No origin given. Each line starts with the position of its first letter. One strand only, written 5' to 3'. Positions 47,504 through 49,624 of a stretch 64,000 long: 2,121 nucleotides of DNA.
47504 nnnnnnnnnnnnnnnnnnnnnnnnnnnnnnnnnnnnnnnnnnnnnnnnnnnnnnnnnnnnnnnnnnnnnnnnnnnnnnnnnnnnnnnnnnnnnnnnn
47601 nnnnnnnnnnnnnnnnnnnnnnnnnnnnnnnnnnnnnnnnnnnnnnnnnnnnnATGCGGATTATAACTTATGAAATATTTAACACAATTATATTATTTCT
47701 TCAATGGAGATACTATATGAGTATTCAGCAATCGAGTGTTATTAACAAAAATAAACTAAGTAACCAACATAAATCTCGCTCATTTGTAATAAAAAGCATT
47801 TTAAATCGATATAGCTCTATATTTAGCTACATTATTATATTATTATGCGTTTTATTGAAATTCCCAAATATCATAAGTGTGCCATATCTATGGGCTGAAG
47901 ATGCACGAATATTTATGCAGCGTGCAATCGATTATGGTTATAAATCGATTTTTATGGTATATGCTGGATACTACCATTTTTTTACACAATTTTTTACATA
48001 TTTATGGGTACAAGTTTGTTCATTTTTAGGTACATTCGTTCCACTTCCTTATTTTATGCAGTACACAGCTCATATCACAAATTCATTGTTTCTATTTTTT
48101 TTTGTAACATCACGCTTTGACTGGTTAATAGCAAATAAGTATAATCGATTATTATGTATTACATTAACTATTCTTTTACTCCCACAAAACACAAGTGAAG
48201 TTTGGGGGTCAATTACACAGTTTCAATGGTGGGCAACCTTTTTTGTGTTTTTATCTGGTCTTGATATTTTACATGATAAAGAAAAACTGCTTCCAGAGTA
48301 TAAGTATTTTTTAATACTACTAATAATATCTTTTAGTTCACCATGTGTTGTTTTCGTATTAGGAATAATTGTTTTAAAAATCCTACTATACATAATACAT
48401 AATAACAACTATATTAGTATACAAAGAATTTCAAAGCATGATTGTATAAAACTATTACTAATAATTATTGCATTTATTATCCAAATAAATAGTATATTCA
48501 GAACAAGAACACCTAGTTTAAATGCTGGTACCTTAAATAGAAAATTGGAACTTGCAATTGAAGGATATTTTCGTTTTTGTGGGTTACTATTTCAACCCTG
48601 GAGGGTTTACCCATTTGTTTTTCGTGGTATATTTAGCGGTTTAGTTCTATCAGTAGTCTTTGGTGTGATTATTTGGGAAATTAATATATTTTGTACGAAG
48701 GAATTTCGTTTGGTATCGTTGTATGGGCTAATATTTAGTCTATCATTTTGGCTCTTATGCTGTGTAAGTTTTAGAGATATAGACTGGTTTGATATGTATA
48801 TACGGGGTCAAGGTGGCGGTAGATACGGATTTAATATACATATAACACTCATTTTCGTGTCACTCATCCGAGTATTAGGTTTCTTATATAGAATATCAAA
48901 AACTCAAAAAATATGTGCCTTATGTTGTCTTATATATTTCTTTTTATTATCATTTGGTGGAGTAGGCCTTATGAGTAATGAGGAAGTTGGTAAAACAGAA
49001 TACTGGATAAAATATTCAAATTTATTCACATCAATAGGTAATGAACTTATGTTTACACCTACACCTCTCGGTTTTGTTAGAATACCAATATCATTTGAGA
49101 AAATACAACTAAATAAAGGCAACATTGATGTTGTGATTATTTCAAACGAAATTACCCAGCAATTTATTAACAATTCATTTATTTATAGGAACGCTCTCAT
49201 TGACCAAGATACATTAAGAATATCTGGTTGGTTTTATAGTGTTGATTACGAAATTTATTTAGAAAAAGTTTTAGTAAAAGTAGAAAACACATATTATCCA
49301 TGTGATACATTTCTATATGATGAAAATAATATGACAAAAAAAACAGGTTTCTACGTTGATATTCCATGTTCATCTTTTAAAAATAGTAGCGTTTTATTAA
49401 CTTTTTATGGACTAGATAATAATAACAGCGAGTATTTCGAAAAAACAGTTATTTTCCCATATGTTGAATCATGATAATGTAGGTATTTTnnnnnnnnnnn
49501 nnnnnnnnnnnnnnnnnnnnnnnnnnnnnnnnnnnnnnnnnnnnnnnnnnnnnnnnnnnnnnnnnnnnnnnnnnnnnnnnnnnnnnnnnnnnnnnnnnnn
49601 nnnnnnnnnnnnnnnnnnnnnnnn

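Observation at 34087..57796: S-layer-glycan-like (slg-type) locus predicted to build a heptose-containing, methylated glycan next to four SLH-protein genes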

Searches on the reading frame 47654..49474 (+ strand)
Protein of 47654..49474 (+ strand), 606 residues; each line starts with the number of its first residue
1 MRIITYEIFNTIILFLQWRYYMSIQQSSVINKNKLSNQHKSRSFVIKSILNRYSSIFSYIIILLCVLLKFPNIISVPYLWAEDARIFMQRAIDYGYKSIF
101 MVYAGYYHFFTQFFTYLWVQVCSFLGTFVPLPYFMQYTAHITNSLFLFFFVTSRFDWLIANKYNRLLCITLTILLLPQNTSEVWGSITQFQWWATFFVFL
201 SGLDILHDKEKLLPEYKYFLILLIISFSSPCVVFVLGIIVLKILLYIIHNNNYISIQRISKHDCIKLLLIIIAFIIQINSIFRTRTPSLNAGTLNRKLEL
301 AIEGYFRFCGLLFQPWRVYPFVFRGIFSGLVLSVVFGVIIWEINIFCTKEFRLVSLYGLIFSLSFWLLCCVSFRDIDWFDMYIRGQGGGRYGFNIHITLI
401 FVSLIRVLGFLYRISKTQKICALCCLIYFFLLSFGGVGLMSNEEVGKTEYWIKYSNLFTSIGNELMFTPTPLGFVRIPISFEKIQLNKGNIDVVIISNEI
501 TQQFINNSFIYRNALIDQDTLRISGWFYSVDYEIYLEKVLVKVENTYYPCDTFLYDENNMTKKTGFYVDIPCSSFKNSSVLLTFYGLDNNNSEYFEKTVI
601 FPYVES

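Call 5: search_protein_families(library=pfam, proteins=[window:47654-49474:+])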
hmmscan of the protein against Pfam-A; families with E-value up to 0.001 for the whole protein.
window:47654-49474:+ (606 aa): 0 families

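Call 9: search_protein_families(library=ncbifam, proteins=[window:47654-49474:+], max_evalue=0.001)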
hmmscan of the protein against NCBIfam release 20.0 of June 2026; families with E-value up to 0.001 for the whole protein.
window:47654-49474:+ (606 aa): 0 families
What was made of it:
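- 47654..49474 (+): GT-C-like polytopic membrane glycosyltransferase with a C-terminal beta-sandwich domain. The NCBI start gives 585 aa, from 47717. No Pfam or NCBIfam hit (calls 5, 9).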

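Call 21: find_homologous_proteins(query=window:47654-49474:+)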
Query window:47654-49474:+ (606 aa): 1 proteins with E <= 0.001 among 8000 candidates.
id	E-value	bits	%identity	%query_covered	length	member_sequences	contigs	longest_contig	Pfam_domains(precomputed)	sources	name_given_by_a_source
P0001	0.0e+0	1315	100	97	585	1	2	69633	-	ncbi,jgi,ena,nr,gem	ncbi:MAG: hypothetical protein FWG88_10395 [Oscillospiraceae bacterium]|nr:hypothetical protein [Osc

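Call 24: find_encoding_contigs(protein=P0001, flank=10000, max_places=3)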
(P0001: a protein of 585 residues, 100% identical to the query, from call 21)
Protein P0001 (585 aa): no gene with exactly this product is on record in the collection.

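Call 32: search_protein_representatives(protein=P0001)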
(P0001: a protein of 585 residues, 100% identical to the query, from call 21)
Query: 585 residues. Proteins with E-value up to 0.001 (for the whole library): 355; up to 1e-10: 67; up to 1e-30: 6. The best 150 are listed.
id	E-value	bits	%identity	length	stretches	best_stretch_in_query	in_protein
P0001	0.0e+00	1314.6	100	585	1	1-585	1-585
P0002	2.1e-46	175.5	31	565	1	34-529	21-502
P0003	5.1e-39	151.2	32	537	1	30-464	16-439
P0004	2.3e-35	139.1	27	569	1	34-574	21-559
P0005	1.6e-33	133.0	29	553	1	31-530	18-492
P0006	1.3e-31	126.7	27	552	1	33-529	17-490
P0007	4.8e-30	121.5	33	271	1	26-263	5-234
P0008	1.1e-28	117.0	30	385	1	30-389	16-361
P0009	2.5e-28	115.8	26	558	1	34-572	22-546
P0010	1.0e-27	113.9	33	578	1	36-345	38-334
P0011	1.6e-27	113.2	30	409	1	152-538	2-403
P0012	5.0e-27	111.6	29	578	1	36-466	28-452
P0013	8.9e-27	110.7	26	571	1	35-577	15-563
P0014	1.5e-24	103.4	25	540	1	38-573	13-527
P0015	2.6e-24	102.6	27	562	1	37-529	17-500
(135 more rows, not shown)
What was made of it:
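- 47654..49474 (+): 355 relatives (call 32).
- Tried and rejected: The full HMMER scan was needed (call 32).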

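Call 34: search_protein_families(library=pfam, alignment_id=A1, max_evalue=0.01)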
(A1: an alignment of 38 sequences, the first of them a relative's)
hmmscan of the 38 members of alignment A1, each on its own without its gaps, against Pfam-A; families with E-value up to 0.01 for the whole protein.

A. member 1, P0001 (585 aa): 0 families

B. families by the number of members that match (of 38 scanned): 1 family
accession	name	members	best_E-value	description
PF06570.16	DUF1129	1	0.0072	Protein of unknown function (DUF1129)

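Call 50: search_dna_similar(query=window:47654-49474:+, collection=phages, mode=protein, max_evalue=0.01)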
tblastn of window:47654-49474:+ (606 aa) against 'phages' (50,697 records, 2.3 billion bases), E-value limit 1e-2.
No match.

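Call 52: predict_structure(alignment_id=A1)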
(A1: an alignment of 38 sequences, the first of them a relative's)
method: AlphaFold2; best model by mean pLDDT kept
length: 585 residues; sequences in the alignment: 38
mean_pLDDT: 83.9   pTM: 0.86
mean pLDDT of the five models: 83.9, 83.1, 82.8, 81.4, 81.1
residues with pLDDT >= 90: 279; 70-90: 204; 50-70: 83; < 50: 19
segments of 3 or more residues with pLDDT < 50: 1-6, 477-485
pLDDT, mean of each block of 10 residues (from residue 1): 47 51 64 91 92 88 94 96 94 97 92 95 97 93 93 89 91 97 92 93 96 96 88 77 95 93 69 81 90 61 61 91 88 96 91 71 73 95 89 76 69 61 79 89 90 90 83 56 55 82 82 86 93 77 89 84 91 89 75
secondary structure, 60 per line:
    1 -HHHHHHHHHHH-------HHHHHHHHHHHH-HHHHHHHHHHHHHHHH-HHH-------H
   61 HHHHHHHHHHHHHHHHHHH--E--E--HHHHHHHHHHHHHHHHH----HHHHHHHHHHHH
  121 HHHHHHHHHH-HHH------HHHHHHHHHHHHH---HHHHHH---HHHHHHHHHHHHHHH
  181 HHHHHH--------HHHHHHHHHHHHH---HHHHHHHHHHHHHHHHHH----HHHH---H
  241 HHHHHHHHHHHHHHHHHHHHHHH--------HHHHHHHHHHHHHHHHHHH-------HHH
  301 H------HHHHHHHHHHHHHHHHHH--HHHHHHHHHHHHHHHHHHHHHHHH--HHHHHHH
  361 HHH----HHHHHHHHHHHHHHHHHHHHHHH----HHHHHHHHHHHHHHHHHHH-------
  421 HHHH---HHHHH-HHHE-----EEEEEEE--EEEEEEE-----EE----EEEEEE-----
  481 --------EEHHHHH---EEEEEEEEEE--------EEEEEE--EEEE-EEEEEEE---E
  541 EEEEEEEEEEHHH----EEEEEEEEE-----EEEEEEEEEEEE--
elements in order: H2-12 H20-31 H33-48 H60-79 H88-104 H109-130 H141-153 H157-162 H166-186 H195-207 H211-228 H233-236 H240-263 H272-290 H298-301 H308-325 H328-351 H354-363 H368-390 H395-413 H421-424 H428-432 E443-449 E452-458 E470-475 H491-495 E499-508 E517-522 E525-528 E530-536 E540-550 E558-566 E572-583
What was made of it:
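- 47654..49474 (+): AF2 pLDDT 83.9 (call 52).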

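Call 56: fold_search(model_id=the predicted structure, library=pdb)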
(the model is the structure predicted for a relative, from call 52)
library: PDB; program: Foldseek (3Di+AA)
matches with E <= 10: 1839; with E <= 0.001: 0
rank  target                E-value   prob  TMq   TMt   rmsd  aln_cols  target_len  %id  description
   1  8b6l_I                3.3e-03  1.00  0.34  0.30  16.7       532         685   13  Subtomogram average of the human Sec61-TRAP-OSTA-translocon (released 2022-12-07)
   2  8age_A                4.1e-03  1.00  0.39  0.36  11.4       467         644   11  Structure of yeast oligosaccharylransferase complex with acceptor peptide bound (released 2022-12-07)
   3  3r19                  8.0e-03  1.00  0.14  0.20  14.1       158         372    8  Chicken sulfite oxidase triple mutant with altered activity and substrate affinity (released 2012-02-08)
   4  3hc2                  9.5e-03  1.00  0.13  0.19  14.1       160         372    8  Crystal Structure of chicken sulfite oxidase mutant Tyr 322 Phe (released 2010-06-16)
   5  3hbq                  1.0e-02  1.00  0.13  0.20  14.2       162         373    9  Structure of recombinant Chicken Liver Sulfite Oxidase mutant Cys 185 Ala (released 2010-04-14)
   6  3r18                  1.0e-02  1.00  0.13  0.19  14.1       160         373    8  Chicken sulfite oxidase double mutant with altered activity and substrate affinity (released 2012-02-08)
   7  2a9a_B                1.2e-02  1.00  0.14  0.22  14.0       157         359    8  Crystal structure of recombinant chicken sulfite oxidase with the bound product, sulfate, at the active site (released 2005-08-02)
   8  1sox_A                1.2e-02  1.00  0.14  0.17  13.9       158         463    8  SULFITE OXIDASE FROM CHICKEN LIVER (released 1998-04-29)
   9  2a9c_A                1.4e-02  1.00  0.13  0.21  14.1       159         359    8  Crystal structure of R138Q mutant of recombinant chicken sulfite oxidase with the bound product, sulfate, at the activ (released 2005-08-02)
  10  2a99                  1.4e-02  1.00  0.13  0.20  14.1       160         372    9  Crystal structure of recombinant chicken sulfite oxidase at resting state (released 2005-08-02)
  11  2a9d_B                1.6e-02  1.00  0.14  0.21  14.0       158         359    8  Crystal structure of recombinant chicken sulfite oxidase with Arg at residue 161 (released 2005-08-02)
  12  2a9d_A                1.6e-02  1.00  0.13  0.20  14.0       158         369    8  Crystal structure of recombinant chicken sulfite oxidase with Arg at residue 161 (released 2005-08-02)
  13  2a9b                  1.7e-02  1.00  0.14  0.20  14.0       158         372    8  Crystal structure of R138Q mutant of recombinant sulfite oxidase at resting state (released 2005-08-02)
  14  3hbg                  1.7e-02  1.00  0.13  0.21  15.0       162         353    7  Structure of recombinant Chicken Liver Sulfite Oxidase mutant C185S (released 2010-04-14)
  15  2blf_A                1.7e-02  1.00  0.14  0.22  13.5       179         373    9  Sulfite dehydrogenase from Starkeya Novella (released 2005-04-28)
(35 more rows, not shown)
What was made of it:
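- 47654..49474 (+): Best folds are STT3 plus an Ig-like domain (call 56).
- The GT-C assignment rests on weak Foldseek scores (E 3e-3, TM 0.34-0.39; call 56) plus context.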

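Call 57: search_dna_similar(query=window:47654-49474:+, collection=plasmids, mode=protein, max_evalue=0.01, max_rows=20)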
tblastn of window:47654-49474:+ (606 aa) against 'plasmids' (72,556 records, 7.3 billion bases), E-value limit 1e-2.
No match.
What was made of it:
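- Tried and rejected: tblastn of the membrane protein against phage and plasmid collections gave no match (calls 50, 57).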

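Call 62: find_encoding_contigs(protein=P0002, flank=8000, max_places=3)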
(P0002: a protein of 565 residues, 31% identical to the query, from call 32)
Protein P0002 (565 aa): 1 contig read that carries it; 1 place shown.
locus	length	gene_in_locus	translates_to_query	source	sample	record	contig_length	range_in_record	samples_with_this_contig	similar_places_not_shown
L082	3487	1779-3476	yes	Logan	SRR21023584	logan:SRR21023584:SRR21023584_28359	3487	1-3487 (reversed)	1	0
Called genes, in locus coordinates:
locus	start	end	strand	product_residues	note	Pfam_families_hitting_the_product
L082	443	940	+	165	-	-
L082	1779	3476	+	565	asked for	-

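Call 66: find_homologous_proteins(query=A2, max_evalue=0.00001)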
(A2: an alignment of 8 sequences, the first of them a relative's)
Query A2 (8 sequences) (585 aa, profile of the alignment): 1 proteins with E <= 0.00001 among 8000 candidates.
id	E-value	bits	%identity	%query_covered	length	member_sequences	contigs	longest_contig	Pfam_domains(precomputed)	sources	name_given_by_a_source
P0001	2.0e-187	642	100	100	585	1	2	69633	-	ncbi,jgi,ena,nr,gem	ncbi:MAG: hypothetical protein FWG88_10395 [Oscillospiraceae bacterium]|nr:hypothetical protein [Osc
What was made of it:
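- Tried and rejected: Word-indexed homology searches with the membrane protein, alone and as a profile, returned only the protein itself (calls 21, 66).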

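Call 67: find_encoding_contigs(protein=P0004, flank=10000, max_places=2)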
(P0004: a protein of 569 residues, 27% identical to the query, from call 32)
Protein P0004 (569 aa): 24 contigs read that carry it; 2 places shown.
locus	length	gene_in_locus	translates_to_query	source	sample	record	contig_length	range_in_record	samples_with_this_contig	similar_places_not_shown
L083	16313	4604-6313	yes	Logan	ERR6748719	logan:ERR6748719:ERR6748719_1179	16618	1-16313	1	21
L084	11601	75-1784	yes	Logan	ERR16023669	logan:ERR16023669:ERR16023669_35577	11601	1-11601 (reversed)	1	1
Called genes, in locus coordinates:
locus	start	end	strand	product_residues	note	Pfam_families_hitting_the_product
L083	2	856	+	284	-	?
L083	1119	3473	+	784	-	-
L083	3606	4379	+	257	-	PF08281:Sigma70_r4_2 (weak), PF13384:HTH_23 (faint), PF13936:HTH_38, PF13518:HTH_28 (faint), PF00665:rve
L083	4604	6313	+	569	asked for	-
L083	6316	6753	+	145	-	PF04138:GtrA_DPMS_TM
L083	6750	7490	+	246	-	PF00535:Glycos_transf_2, PF13641:Glyco_tranf_2_3 (weak)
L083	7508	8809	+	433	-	PF03721:UDPG_MGDP_dh_N, PF00984:UDPG_MGDP_dh, PF03720:UDPG_MGDP_dh_C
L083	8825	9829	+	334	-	PF01073:3Beta_HSD, PF01370:Epimerase, PF04321:RmlD_sub_bind (weak), PF07993:NAD_binding_4, PF16363:GDP_Man_Dehyd, PF02719:Polysacc_synt_2 (weak)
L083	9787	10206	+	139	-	PF00190:Cupin_1 (weak), PF14667:Polysacc_synt_C, PF07883:Cupin_2 (weak)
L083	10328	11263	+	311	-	PF01370:Epimerase, PF02719:Polysacc_synt_2 (faint), PF04321:RmlD_sub_bind (weak), PF16363:GDP_Man_Dehyd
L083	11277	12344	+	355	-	PF00483:NTP_transferase, PF12804:NTP_transf_3 (weak), PF22640:ManC_GMP_beta-helix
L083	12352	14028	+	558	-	PF02878:PGM_PMM_I, PF02879:PGM_PMM_II, PF02880:PGM_PMM_III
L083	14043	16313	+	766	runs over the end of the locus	PF00483:NTP_transferase, PF22640:ManC_GMP_beta-helix (weak), PF07883:Cupin_2 (faint), PF20511:PMI_typeI_cat, PF21621:MPI_cupin_dom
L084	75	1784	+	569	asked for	-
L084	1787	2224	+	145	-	PF04138:GtrA_DPMS_TM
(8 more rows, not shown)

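Call 68: find_encoding_contigs(protein=P0005, flank=10000, max_places=2)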
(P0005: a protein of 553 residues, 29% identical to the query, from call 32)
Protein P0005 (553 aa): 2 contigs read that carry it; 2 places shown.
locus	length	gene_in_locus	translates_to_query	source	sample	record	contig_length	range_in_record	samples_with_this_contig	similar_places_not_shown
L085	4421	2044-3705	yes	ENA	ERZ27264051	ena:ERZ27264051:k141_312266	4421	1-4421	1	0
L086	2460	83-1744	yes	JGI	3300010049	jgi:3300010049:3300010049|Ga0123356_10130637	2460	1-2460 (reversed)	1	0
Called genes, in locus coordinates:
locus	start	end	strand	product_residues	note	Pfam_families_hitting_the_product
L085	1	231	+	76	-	?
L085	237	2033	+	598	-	PF00535:Glycos_transf_2, PF13632:Glyco_trans_2_3 (faint), PF00535:Glycos_transf_2, PF13641:Glyco_tranf_2_3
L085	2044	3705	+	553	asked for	-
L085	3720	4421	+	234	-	?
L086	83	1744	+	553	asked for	-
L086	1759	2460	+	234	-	?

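Call 69: find_encoding_contigs(protein=P0006, flank=10000, max_places=2)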
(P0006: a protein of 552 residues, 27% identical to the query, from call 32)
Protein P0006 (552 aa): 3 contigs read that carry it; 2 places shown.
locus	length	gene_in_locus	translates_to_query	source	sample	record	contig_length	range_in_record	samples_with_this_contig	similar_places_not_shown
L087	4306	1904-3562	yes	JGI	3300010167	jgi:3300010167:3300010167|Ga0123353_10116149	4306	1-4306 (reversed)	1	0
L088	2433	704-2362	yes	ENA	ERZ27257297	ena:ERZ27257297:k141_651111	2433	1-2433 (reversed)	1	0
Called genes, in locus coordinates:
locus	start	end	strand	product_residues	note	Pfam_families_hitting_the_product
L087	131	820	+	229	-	PF13649:Methyltransf_25 (weak), PF08241:Methyltransf_11, PF08242:Methyltransf_12 (weak)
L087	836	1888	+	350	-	PF01073:3Beta_HSD, PF01370:Epimerase, PF02719:Polysacc_synt_2, PF04321:RmlD_sub_bind, PF07993:NAD_binding_4, PF13460:NAD_binding_10, PF16363:GDP_Man_Dehyd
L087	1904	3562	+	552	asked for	-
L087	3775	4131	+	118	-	-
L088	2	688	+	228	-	?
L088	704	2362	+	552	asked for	-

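Call 70: find_encoding_contigs(protein=P0009, flank=10000, max_places=2)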
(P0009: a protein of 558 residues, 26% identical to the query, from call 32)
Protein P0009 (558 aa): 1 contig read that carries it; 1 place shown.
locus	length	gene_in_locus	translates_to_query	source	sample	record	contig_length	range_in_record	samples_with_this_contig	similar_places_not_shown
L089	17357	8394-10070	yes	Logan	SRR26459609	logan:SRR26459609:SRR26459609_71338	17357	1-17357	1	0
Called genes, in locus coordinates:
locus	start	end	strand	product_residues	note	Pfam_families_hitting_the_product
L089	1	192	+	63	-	?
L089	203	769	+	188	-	PF00908:dTDP_sugar_isom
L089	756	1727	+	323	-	PF00535:Glycos_transf_2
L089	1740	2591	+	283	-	PF01370:Epimerase, PF02719:Polysacc_synt_2 (faint), PF04321:RmlD_sub_bind, PF16363:GDP_Man_Dehyd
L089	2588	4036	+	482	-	PF01061:ABC2_membrane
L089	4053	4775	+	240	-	PF00005:ABC_tran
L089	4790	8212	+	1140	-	PF13489:Methyltransf_23, PF08241:Methyltransf_11, PF08242:Methyltransf_12, PF13649:Methyltransf_25, PF13847:Methyltransf_31 (weak), PF00535:Glycos_transf_2, PF00535:Glycos_transf_2, PF13641:Glyco_tranf_2_3, +2 more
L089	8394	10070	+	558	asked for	-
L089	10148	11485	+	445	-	PF00483:NTP_transferase, PF01050:MannoseP_isomer, PF07883:Cupin_2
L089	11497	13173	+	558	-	PF02878:PGM_PMM_I, PF02879:PGM_PMM_II, PF02880:PGM_PMM_III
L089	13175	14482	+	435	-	PF03721:UDPG_MGDP_dh_N, PF00984:UDPG_MGDP_dh, PF03720:UDPG_MGDP_dh_C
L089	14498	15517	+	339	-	PF01073:3Beta_HSD (weak), PF01370:Epimerase, PF07993:NAD_binding_4 (faint), PF13460:NAD_binding_10 (weak), PF16363:GDP_Man_Dehyd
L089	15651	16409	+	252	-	PF00535:Glycos_transf_2, PF13641:Glyco_tranf_2_3 (weak)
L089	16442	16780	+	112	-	PF00892:EamA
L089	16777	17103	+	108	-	PF00892:EamA, PF10639:TMEM234 (weak)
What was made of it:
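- Its homologues sit beside GtrA+GT2 or an EamA pair (ArnE/F-like by my reading) with GT2 (calls 67, 70).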
